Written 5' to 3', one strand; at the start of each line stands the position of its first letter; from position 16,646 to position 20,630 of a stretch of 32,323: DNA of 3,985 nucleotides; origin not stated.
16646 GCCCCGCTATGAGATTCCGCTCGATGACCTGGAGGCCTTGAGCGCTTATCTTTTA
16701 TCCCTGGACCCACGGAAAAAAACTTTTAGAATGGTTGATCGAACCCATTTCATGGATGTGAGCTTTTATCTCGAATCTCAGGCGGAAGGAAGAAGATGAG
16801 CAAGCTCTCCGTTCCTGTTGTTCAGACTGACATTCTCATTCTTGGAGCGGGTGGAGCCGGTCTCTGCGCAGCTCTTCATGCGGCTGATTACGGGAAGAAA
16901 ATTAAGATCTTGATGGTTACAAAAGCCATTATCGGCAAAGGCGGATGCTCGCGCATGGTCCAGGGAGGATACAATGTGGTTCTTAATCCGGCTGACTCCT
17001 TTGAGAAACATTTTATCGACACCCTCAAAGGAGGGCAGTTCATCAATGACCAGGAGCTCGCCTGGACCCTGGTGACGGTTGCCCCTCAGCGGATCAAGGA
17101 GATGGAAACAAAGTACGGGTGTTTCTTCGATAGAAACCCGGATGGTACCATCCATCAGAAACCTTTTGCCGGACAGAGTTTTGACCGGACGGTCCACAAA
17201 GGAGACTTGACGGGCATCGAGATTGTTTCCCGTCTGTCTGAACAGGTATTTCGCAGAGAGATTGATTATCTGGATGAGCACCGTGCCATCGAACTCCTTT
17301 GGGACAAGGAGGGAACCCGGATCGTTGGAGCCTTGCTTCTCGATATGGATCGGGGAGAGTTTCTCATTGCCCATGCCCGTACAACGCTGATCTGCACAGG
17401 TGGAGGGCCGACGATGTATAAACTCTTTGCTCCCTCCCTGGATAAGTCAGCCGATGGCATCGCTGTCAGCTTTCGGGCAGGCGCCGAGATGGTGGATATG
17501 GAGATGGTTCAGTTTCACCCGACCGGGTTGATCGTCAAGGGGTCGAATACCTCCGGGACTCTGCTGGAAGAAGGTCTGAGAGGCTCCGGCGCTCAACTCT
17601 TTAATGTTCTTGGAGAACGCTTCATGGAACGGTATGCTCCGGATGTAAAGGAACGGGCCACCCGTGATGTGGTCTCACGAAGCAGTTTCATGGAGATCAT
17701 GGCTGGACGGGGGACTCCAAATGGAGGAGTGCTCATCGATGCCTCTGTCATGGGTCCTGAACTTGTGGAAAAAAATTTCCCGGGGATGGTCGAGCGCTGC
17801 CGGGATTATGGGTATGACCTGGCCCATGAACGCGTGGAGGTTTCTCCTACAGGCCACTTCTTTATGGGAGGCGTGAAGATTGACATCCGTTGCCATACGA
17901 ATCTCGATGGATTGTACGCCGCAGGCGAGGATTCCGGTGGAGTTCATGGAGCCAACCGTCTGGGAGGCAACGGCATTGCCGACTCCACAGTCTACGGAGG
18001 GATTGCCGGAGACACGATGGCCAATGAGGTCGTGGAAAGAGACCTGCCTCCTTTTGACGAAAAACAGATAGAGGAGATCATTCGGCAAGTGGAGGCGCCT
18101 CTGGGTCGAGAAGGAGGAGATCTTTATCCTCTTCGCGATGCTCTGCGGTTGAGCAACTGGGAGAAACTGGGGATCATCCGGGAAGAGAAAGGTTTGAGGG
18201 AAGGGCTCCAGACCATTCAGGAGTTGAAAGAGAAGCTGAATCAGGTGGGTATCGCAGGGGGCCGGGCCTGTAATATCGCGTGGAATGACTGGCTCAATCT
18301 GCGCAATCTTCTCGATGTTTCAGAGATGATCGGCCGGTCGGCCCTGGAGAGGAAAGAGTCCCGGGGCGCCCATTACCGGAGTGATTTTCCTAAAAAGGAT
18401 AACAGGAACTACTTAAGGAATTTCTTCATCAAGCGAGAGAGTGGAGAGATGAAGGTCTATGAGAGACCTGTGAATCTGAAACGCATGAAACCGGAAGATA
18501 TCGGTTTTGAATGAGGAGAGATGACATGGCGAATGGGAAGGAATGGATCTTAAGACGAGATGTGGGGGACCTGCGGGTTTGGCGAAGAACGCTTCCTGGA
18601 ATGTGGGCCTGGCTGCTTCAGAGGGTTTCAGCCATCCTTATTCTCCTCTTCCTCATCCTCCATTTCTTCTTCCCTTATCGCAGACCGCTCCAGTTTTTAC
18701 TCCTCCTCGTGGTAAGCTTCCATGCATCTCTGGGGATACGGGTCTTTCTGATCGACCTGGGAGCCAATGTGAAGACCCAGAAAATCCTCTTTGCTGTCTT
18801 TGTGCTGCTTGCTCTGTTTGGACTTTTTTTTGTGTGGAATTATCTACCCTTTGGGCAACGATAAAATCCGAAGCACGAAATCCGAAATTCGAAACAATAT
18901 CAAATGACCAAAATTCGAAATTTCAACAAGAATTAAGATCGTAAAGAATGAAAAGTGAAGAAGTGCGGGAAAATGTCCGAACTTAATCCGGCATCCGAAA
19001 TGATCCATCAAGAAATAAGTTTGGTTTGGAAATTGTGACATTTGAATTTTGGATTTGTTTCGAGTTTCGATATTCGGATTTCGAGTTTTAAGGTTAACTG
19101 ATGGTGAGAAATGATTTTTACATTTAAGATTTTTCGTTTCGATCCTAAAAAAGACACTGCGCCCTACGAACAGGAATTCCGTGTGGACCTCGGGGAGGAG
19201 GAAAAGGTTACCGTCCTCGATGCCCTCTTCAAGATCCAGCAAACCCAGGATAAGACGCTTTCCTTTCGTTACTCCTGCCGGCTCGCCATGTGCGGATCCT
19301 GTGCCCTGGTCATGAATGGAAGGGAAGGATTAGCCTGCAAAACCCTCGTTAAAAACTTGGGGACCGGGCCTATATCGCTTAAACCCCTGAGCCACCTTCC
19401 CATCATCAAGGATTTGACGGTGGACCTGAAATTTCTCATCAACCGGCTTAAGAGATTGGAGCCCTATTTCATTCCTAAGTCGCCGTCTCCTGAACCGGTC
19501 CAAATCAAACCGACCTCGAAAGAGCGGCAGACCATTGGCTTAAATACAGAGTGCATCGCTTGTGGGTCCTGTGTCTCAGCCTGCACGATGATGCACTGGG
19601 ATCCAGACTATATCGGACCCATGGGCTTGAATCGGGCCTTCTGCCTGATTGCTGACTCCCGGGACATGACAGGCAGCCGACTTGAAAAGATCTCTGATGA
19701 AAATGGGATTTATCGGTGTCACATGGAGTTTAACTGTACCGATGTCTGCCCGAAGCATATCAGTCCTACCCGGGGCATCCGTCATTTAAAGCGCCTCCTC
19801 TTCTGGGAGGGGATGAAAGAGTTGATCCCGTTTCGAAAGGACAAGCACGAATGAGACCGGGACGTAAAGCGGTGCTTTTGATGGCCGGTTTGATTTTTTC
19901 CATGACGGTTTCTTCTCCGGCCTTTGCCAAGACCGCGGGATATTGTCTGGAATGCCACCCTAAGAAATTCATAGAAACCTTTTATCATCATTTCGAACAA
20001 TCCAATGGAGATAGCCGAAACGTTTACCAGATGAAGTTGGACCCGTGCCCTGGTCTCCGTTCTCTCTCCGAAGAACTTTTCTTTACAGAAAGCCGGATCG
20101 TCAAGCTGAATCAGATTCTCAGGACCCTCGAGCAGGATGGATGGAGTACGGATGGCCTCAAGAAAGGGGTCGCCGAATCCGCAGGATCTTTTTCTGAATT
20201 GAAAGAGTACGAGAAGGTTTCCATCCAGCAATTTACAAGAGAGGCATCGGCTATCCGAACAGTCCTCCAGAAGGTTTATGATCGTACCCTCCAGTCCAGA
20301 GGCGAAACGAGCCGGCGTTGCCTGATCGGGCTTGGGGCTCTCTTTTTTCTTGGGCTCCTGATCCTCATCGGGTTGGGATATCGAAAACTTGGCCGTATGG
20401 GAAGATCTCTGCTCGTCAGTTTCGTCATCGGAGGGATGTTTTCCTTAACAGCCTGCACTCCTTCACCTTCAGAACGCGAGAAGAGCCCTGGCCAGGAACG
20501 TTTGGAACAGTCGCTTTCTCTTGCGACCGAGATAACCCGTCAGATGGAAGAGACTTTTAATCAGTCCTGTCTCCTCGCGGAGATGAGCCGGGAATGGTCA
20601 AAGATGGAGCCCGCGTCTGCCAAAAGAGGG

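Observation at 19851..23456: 1201-aa monohaem, membrane-anchored alpha-repeat protein translationally coupled to sdhB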

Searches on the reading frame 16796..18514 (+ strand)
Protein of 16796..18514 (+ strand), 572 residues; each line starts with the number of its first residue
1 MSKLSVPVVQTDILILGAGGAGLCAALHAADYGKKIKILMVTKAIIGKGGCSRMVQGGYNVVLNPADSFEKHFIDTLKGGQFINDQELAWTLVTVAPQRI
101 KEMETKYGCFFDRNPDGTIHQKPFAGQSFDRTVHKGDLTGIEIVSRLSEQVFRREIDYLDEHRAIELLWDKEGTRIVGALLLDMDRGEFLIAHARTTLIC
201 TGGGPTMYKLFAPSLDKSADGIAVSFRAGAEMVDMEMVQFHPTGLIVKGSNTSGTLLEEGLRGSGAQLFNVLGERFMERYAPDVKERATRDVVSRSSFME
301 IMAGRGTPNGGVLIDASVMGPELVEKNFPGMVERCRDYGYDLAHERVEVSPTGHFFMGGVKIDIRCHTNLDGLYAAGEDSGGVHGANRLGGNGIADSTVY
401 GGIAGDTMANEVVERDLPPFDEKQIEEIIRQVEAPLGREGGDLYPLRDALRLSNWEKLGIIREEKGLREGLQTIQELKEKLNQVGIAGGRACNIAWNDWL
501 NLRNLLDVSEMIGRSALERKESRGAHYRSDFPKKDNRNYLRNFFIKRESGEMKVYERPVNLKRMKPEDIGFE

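Call 3: search_protein_families(library=pfam, proteins=[window:16796-18514:+], max_evalue=0.01)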
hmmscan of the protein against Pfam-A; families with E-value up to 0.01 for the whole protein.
window:16796-18514:+ (572 aa): 7 families
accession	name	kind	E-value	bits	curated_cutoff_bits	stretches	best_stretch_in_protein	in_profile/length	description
PF00890.30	FAD_binding_2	-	1.2e-73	249.1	20.4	1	12-394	1-414/414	FAD binding domain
PF02910.25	Succ_DH_flav_C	-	5.4e-29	101.2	20.8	1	448-567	2-126/130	Fumarate reductase flavoprotein C-term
PF01266.30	DAO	-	1.5e-06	28.4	27.9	1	12-135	1-108/353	FAD dependent oxidoreductase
PF07992.20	Pyr_redox_2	-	9.8e-05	22.3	26.1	0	12-40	2-30/291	Pyridine nucleotide-disulphide oxidoreductase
PF01946.23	Thi4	-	0.00014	21.6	26.2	1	8-53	15-59/235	Thi4 family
PF03486.20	HI0933_like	-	0.0045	16.9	50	1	12-48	2-38/244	HI0933-like protein Rossmann domain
PF01134.28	GIDA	-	0.0046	16.5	22.1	1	12-57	1-46/391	Glucose inhibited division protein A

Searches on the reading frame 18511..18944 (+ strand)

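Call 3: search_protein_families(library=pfam, proteins=[window:18511-18864:+, window:18543-18944:+], max_evalue=0.01)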
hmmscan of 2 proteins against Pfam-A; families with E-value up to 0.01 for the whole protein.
window:18511-18864:+ (117 aa): 1 family
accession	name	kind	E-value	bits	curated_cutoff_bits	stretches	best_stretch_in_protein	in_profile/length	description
PF01127.27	Sdh_cyt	-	3.3e-08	34.1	25.8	2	61-105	73-121/122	Succinate dehydrogenase/Fumarate reductase transmembrane subunit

window:18543-18944:+ (133 aa): 0 families

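Call 17: search_protein_families(library=ncbifam, proteins=[window:18511-18864:+], max_evalue=1)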
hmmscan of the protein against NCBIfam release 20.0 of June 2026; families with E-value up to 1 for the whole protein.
window:18511-18864:+ (117 aa): 2 families
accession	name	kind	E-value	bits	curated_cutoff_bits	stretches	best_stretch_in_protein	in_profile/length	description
TIGR02970.1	succ_dehyd_cytB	equivalog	1.9e-06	28.1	52.3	2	60-108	67-117/120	succinate dehydrogenase, cytochrome b556 subunit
TIGR02968.1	succ_dehyd_anc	equivalog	0.00043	20.4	41.8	2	30-54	4-28/105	succinate dehydrogenase, hydrophobic membrane anchor protein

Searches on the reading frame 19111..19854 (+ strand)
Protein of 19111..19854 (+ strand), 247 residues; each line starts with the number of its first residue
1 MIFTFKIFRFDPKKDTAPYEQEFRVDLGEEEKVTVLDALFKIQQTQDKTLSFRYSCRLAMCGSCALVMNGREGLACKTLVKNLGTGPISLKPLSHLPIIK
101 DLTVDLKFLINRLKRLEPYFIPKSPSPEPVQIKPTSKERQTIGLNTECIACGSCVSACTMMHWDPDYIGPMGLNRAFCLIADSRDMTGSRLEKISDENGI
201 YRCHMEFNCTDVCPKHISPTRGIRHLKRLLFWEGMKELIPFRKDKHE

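Call 3: search_protein_families(library=pfam, proteins=[window:19111-19854:+], max_evalue=0.01)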
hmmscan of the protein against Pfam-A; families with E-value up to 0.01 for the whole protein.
window:19111-19854:+ (247 aa): 7 families
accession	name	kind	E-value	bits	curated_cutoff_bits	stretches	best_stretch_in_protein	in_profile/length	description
PF13085.11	Fer2_3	-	3.8e-31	107.7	27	1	4-107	1-103/107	2Fe-2S iron-sulfur cluster binding domain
PF13183.11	Fer4_8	-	4.4e-08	34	27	1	147-217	4-68/68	4Fe-4S dicluster domain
PF13534.11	Fer4_17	-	2.5e-06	28.4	22.2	1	147-218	1-61/61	4Fe-4S dicluster domain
PF13746.11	Fer4_18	-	0.00034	21.2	27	1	131-160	69-97/114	4Fe-4S dicluster domain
PF00111.32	Fer2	-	0.00082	19.7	21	0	35-80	19-76/77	2Fe-2S iron-sulfur cluster binding domain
PF13187.11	Fer4_9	-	0.00096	19.6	27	1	147-216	1-50/52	4Fe-4S dicluster domain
PF13237.11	Fer4_10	-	0.0073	16.7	25.5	1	146-214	7-53/53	4Fe-4S dicluster domain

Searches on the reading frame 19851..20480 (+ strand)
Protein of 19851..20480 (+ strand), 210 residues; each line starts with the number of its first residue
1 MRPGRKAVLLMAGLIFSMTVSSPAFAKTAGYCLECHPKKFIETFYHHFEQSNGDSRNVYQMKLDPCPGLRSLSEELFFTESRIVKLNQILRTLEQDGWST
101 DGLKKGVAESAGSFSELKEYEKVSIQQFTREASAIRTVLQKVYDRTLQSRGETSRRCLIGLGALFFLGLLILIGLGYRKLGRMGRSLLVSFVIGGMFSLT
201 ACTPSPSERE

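Call 82: predict_structure(alignment_id=A6)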
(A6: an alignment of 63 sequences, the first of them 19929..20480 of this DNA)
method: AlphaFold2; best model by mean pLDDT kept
length: 184 residues; sequences in the alignment: 63
mean_pLDDT: 83.3   pTM: 0.68
mean pLDDT of the five models: 83.3, 82.4, 82.3, 82.3, 80.9
residues with pLDDT >= 90: 86; 70-90: 66; 50-70: 28; < 50: 4
segments of 3 or more residues with pLDDT < 50: none
pLDDT, mean of each block of 10 residues (from residue 1): 58 76 61 70 86 94 96 96 96 82 93 97 91 95 91 76 83 71 49
secondary structure, 60 per line:
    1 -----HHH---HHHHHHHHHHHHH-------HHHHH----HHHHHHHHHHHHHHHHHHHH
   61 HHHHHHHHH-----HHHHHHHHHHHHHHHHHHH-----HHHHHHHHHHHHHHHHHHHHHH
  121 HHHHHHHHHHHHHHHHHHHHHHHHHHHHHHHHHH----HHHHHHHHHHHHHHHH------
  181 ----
elements in order: H12-24 H32-36 H41-69 H75-93 H99-154 H159-174

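Call 85: fold_search(model_id=the predicted structure, library=pdb)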
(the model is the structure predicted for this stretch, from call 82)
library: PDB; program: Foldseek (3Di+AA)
matches with E <= 10: 184; with E <= 0.001: 0
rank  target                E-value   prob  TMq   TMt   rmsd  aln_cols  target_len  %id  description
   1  6kgq                  4.7e-01  0.25  0.25  0.08  26.8       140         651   16  LSD1-FCPA-MPE five-membered ring adduct model (released 2020-03-25)
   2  3tul_B                8.7e-01  0.10  0.16  0.21  18.8       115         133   16  Crystal structure of N-terminal region of Type III Secretion Major Translocator SipB (residues 82-226) (released 2012-02-15)
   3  9rgz_B                9.2e-01  0.84  0.35  0.61   3.6        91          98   13  X-ray crystal structure of a de novo designed single-chain antiparallel 3-helix coiled-coil bundle, sc-apCC3-CW-2NTT (released 2025-09-03)
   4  3tul_C                1.0e+00  0.09  0.16  0.22  19.4       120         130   15  Crystal structure of N-terminal region of Type III Secretion Major Translocator SipB (residues 82-226) (released 2012-02-15)
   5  6zhi_C                1.2e+00  0.25  0.28  0.25  10.5       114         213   10  Structure of the Plasmodium falciparum Hsp70-x substrate binding domain in complex with hydrophobic peptide (released 2020-09-09)
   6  7o3w_A                1.3e+00  0.07  0.20  0.18  31.5       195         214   13  Structural basis for VIPP1 oligomerization and maintenance of thylakoid membrane integrity (released 2021-06-30)
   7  2ejr                  1.4e+00  0.08  0.21  0.08  26.4       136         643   14  LSD1-tranylcypromine complex (released 2008-01-01)
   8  2hko                  1.6e+00  0.08  0.19  0.07  25.1       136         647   14  Crystal structure of LSD1 (released 2006-08-29)
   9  8vy9_R                1.6e+00  0.06  0.18  0.13  28.2       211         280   13  CryoEM structure of Ggust-coupled TAS2R14 with cholesterol and an intracellular tastant (released 2024-04-03)
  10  2x0l_A                1.8e+00  0.12  0.25  0.08  26.9       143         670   16  Crystal structure of a neuro-specific splicing variant of human histone lysine demethylase LSD1. (released 2010-03-02)
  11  5u1d_B                2.0e+00  0.10  0.25  0.11  24.1       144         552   18  Cryo-EM structure of the human TAP ATP-Binding Cassette Transporter (released 2017-01-11)
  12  9eom                  2.0e+00  0.09  0.24  0.21  28.9       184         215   12  250A Vipp1 dL10Ala helical tubes in the presence of EPL (released 2024-10-16)
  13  2z5u                  2.2e+00  0.13  0.26  0.08  25.1       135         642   10  Crystal structure of Lysine-specific histone demethylase 1 (released 2008-04-01)
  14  5h6r_A                2.2e+00  0.10  0.25  0.08  27.3       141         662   18  Crystal structure of LSD1-CoREST in complex with peptide 13 (released 2017-04-12)
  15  3kph_A                2.3e+00  0.13  0.30  0.28  15.4       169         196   12  Crystal structure of Mycoplasma arthritidis-derived mitogen (released 2010-05-12)
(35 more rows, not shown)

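Call 95: find_homologous_proteins(query=A7, max_evalue=0.001)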
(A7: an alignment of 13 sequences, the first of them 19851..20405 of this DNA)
Query A7 (13 sequences) (185 aa, profile of the alignment): 8 proteins with E <= 0.001 among 8000 candidates.
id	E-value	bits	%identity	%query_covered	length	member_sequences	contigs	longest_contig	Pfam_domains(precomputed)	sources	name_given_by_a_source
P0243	1.2e-56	209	22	78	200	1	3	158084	-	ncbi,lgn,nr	ncbi:MAG: hypothetical protein M1136_09255 [Chloroflexi bacterium]|nr:hypothetical protein [Chlorofl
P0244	1.7e-52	195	74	94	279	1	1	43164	-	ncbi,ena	-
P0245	3.6e-51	191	56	97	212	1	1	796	-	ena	-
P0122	2.2e-47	179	65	100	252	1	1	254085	-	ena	-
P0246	8.9e-42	160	66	72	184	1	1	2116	-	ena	-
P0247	1.9e-33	133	24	90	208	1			-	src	-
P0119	1.5e-20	91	84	44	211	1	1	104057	-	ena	-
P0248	1.2e-12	65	29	46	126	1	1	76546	-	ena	-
